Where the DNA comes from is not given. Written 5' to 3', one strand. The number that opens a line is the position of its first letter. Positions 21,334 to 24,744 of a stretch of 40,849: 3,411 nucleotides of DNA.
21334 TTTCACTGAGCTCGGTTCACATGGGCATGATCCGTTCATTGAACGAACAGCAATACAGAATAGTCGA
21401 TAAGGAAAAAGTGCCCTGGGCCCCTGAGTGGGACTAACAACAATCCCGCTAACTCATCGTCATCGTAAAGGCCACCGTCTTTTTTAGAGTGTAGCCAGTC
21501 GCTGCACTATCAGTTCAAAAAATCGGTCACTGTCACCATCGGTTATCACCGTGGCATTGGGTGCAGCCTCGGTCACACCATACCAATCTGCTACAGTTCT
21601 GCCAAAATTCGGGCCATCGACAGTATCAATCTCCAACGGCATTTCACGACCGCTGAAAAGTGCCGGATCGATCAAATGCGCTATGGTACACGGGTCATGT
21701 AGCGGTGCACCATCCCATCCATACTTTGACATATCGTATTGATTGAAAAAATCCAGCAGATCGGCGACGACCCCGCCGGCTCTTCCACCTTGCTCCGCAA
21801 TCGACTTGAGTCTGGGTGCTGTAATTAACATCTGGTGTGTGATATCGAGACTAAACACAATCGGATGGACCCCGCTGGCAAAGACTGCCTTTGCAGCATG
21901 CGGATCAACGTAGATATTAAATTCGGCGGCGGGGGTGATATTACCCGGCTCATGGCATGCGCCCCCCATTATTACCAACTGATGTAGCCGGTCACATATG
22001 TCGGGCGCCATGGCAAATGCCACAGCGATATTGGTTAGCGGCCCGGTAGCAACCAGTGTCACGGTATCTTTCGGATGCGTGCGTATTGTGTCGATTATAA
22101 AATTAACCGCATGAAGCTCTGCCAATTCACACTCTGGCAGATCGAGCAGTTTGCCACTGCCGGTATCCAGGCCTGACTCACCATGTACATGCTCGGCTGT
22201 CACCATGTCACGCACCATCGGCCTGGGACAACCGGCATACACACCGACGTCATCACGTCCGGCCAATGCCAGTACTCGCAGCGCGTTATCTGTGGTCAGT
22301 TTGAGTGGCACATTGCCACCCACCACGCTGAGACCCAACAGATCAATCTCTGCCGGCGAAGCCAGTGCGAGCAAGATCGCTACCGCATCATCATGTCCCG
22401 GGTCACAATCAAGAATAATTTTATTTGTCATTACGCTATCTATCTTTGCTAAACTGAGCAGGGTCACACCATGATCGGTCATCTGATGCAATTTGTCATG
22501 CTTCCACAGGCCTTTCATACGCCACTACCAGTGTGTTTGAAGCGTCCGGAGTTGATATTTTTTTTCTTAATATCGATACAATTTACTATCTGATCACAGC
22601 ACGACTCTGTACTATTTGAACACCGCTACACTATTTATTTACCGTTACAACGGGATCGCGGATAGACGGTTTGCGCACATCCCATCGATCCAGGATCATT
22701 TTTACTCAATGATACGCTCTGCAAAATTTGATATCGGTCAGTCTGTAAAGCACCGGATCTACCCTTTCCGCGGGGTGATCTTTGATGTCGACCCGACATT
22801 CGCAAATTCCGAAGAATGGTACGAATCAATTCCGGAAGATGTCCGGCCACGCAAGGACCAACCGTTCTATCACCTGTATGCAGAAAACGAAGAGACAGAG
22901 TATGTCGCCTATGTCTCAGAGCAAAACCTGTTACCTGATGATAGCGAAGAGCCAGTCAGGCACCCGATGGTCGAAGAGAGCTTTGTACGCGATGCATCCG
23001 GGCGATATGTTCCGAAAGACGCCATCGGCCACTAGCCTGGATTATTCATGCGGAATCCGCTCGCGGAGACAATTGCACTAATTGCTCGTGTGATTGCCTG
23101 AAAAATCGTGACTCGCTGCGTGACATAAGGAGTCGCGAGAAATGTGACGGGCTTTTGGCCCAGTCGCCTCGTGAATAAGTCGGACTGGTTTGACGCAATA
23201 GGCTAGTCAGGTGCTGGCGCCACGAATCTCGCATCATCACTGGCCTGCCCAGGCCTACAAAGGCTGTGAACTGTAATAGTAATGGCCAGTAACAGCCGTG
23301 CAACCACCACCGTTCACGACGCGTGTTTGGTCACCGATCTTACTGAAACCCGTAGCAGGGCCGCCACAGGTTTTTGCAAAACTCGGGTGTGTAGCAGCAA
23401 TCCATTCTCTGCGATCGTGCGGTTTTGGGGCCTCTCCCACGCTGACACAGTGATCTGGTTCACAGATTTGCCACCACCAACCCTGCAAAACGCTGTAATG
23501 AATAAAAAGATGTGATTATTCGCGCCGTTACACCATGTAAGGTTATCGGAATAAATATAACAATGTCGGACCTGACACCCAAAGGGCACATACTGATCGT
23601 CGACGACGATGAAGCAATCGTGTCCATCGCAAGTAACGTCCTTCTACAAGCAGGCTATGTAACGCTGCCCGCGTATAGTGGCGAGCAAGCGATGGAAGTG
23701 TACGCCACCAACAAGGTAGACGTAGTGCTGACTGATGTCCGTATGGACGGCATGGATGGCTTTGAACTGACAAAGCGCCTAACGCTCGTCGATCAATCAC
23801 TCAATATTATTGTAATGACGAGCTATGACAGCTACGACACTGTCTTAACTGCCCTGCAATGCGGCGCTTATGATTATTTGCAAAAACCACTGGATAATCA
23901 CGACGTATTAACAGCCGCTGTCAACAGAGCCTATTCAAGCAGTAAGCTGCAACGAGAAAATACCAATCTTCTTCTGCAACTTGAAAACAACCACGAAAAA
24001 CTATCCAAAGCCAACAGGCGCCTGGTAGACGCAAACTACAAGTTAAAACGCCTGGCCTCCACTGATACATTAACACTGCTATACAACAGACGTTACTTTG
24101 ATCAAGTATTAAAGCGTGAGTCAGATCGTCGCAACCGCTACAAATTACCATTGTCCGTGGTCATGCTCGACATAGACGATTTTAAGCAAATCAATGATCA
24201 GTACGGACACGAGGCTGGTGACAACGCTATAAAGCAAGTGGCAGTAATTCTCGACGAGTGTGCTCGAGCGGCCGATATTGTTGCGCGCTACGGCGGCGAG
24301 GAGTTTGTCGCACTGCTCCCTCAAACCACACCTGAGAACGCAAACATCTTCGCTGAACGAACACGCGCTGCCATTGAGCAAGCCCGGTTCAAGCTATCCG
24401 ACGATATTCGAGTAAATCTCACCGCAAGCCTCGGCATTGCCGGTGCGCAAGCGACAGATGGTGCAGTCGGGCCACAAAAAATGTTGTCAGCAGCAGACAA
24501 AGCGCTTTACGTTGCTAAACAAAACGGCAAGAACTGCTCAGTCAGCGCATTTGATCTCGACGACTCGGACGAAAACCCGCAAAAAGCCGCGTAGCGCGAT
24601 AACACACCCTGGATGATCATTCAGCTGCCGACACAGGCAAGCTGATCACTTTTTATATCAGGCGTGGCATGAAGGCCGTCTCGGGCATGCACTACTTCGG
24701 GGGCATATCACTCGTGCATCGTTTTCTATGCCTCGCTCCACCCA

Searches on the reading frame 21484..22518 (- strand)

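Call 24: search_protein_families(library=ncbifam, proteins=[window:21484-22518:-])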
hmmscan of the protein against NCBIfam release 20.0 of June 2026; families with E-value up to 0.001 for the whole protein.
window:21484-22518:- (344 aa): 4 families
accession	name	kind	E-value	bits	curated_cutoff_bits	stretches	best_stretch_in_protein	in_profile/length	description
NF052221.1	UridNuclsHydUriH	equivalog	8.4e-93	310.9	450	1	33-343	1-308/310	uridine-preferring nucleoside hydrolase UriH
NF007761.0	PRK10443.1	equivalog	1e-90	304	433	1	30-342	1-308/311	pyrimidine-specific ribonucleoside hydrolase RihA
NF007417.0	PRK09955.1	equivalog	7.1e-80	268.2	459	1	32-338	4-303/313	ribosylpyrimidine nucleosidase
NF008036.0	PRK10768.1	equivalog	9.2e-71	238.4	382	1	30-342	1-301/304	ribonucleoside hydrolase RihC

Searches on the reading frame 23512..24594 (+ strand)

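Call 24: search_protein_families(library=ncbifam, proteins=[window:23512-24594:+])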
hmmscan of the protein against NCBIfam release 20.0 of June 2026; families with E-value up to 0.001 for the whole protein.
window:23512-24594:+ (360 aa): 116 families (the best 25 are shown)
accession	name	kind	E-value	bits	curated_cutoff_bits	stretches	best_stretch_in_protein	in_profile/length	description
NF007135.0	PRK09581.1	equivalog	1.2e-69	235.3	474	2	180-345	290-454/457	PleD family two-component system response regulator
NF047654.1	DiguCycDgcRLepto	equivalog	5e-55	186.5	500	2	175-343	126-293/295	diguanylate cyclase DgcR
TIGR00254.1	GGDEF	domain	1.1e-52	178.1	37.4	1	178-343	1-164/168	diguanylate cyclase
NF038266.1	diguan_SiaD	equivalog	3.4e-48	164.2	290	1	169-342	81-251/252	biofilm regulation diguanylate cyclase SiaD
NF007380.0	PRK09894.1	equivalog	7.7e-44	150.2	256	1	162-346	108-287/296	diguanylate cyclase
NF041606.1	dguan_cyc_DgcA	equivalog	1.6e-42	145.7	370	1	175-342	171-335/340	diguanylate cyclase DgcA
NF007423.1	PRK09966.1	equivalog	4.9e-38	131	325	1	162-336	219-390/390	diguanylate cyclase DgcN/YfiN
NF011955.1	PRK15426.1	equivalog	3.5e-36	124.5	408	1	178-342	394-557/564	cellulose biosynthesis regulator diguanylate cyclase DgcQ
NF051473.1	DigCycDgcsShew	equivalog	7.9e-35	120.6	400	1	177-342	130-287/291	diguanylate cyclase DgcS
NF047872.1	GGDEF_GdpS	equivalog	2.6e-30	105.8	400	1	183-341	188-345/355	GGDEF domain-containing protein GdpS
NF007599.0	PRK10245.1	equivalog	1.2e-29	103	402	1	169-342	197-366/371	diguanylate cyclase AdrA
NF007298.0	PRK09776.1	equivalog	2.1e-29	102.1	1135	1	177-353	679-851/1111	diguanylate cyclase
NF008469.0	PRK11361.1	equivalog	6.2e-27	94.4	714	1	22-161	2-140/461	acetoacetate metabolism transcriptional regulator AtoC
NF007474.0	PRK10060.1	equivalog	1e-26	93.3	782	1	174-341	229-390/663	cyclic di-GMP phosphodiesterase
NF050064.1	BlResRespRegCbrR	equivalog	7.9e-25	87.6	600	1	43-341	142-409/415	bile resistance response regulator CbrR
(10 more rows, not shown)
